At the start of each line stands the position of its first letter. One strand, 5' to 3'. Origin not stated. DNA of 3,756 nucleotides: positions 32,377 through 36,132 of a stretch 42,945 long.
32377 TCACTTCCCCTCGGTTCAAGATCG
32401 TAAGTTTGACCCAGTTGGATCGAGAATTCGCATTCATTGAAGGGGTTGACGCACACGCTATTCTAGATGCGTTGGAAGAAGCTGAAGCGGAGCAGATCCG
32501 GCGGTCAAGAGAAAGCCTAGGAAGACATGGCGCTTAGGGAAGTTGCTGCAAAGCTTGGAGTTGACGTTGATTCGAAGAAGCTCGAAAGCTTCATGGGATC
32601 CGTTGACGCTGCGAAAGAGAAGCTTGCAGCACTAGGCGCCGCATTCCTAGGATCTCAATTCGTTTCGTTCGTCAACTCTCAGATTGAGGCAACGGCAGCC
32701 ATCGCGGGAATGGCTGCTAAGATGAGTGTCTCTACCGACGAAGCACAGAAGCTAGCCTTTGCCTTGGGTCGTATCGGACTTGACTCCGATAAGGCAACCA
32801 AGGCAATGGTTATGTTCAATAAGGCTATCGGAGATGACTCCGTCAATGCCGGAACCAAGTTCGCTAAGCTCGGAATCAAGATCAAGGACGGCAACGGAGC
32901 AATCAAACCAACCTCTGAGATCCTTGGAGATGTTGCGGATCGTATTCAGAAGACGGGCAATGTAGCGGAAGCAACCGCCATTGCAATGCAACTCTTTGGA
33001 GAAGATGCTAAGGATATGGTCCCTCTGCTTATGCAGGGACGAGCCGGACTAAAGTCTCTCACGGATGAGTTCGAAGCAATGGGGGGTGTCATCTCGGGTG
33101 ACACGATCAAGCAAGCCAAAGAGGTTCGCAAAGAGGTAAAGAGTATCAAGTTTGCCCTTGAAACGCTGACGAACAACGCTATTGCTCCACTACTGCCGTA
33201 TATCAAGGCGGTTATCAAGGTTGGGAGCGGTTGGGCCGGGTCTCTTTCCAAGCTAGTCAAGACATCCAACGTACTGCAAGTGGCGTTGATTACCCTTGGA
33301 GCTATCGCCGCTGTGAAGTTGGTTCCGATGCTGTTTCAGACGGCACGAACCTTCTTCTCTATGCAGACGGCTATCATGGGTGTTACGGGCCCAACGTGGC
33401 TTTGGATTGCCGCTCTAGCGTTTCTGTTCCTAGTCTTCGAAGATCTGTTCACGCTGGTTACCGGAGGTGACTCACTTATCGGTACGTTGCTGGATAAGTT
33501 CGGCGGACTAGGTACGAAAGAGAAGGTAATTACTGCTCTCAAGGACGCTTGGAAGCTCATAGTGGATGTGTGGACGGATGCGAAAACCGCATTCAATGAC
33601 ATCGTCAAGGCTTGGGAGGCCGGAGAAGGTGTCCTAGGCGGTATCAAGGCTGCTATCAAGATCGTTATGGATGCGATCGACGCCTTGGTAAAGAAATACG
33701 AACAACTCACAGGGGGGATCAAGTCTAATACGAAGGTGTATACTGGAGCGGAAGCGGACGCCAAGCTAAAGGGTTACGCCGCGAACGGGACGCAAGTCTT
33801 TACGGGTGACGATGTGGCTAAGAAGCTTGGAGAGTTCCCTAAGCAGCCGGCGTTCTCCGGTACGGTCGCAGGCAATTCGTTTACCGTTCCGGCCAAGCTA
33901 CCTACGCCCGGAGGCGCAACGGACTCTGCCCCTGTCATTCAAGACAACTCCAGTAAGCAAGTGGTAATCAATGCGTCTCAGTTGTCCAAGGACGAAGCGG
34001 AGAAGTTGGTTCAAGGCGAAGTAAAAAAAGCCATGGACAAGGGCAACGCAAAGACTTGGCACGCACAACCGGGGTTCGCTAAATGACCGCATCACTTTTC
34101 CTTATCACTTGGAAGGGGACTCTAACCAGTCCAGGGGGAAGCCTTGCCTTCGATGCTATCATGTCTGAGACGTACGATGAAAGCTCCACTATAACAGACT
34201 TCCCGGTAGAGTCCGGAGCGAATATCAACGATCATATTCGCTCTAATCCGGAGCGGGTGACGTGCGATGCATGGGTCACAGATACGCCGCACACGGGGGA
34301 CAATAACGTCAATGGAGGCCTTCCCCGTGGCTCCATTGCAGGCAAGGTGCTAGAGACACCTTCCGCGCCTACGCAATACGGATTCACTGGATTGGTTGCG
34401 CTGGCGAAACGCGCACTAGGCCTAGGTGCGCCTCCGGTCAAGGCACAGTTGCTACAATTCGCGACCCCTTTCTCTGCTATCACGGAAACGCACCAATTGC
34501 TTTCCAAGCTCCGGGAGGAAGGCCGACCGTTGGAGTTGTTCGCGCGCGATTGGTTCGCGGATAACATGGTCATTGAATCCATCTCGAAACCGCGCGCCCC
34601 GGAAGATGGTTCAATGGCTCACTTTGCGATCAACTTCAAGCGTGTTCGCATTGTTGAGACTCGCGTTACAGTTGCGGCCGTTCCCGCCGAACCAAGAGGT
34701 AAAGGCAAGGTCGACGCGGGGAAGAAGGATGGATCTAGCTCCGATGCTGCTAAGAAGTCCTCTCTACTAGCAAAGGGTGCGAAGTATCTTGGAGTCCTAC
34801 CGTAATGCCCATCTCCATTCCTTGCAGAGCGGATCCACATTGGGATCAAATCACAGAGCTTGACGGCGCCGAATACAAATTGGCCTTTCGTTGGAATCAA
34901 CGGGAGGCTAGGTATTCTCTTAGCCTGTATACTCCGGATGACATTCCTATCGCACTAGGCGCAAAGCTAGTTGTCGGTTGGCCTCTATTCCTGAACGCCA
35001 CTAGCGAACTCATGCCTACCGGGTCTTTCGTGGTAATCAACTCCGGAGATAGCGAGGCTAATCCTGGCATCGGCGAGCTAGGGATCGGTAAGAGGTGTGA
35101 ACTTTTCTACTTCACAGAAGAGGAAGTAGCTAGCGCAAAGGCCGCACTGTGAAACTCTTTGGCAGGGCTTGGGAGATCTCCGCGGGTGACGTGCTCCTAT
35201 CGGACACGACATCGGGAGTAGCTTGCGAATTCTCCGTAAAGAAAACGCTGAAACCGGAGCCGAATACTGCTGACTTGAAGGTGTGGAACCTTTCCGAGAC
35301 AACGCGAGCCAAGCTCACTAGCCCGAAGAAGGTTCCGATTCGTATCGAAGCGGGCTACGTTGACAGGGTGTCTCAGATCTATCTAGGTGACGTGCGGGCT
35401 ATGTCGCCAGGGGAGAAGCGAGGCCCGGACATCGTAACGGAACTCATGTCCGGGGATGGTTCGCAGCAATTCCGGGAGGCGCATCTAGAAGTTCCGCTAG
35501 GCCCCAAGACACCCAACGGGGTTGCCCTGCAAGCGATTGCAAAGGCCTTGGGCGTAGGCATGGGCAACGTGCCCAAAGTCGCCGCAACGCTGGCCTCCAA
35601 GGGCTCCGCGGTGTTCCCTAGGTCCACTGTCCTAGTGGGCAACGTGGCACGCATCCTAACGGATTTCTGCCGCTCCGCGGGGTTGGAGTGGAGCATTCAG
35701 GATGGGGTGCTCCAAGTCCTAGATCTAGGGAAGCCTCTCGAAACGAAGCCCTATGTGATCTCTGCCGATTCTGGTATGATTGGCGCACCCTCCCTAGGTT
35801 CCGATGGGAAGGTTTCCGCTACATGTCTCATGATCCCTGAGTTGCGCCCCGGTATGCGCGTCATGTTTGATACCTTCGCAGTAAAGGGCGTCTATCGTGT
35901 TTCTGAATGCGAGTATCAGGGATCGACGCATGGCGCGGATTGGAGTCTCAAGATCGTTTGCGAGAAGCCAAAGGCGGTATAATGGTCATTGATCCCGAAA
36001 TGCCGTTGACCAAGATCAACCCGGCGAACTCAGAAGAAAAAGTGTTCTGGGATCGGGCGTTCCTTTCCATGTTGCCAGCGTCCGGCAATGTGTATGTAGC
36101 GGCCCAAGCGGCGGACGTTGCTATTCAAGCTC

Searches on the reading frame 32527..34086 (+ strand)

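Call 41: search_protein_families(library=pfam, proteins=[window:32527-34086:+], max_evalue=0.01)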
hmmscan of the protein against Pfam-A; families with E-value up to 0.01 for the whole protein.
window:32527-34086:+ (519 aa): 1 family
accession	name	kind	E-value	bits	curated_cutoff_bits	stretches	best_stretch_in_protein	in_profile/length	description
PF10145.14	PhageMin_Tail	-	1.7e-08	35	33.2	1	42-158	86-201/201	Phage-related minor tail protein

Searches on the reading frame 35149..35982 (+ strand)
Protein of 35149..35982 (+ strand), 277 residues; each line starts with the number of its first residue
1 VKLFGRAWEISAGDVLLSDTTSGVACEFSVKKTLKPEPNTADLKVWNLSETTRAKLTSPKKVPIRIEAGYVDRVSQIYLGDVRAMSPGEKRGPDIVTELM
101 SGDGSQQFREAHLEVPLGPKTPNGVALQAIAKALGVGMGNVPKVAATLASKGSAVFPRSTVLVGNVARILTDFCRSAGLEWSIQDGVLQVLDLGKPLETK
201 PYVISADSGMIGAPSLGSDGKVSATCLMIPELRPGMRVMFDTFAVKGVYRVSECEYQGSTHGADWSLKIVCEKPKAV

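Call 41: search_protein_families(library=pfam, proteins=[window:35149-35982:+], max_evalue=0.01)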
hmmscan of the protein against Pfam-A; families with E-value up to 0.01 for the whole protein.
window:35149-35982:+ (277 aa): 1 family
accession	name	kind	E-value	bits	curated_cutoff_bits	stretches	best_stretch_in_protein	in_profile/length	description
PF22759.1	E217_GP41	-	6.3e-12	45.7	27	1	23-266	18-274/279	Baseplate hub gp41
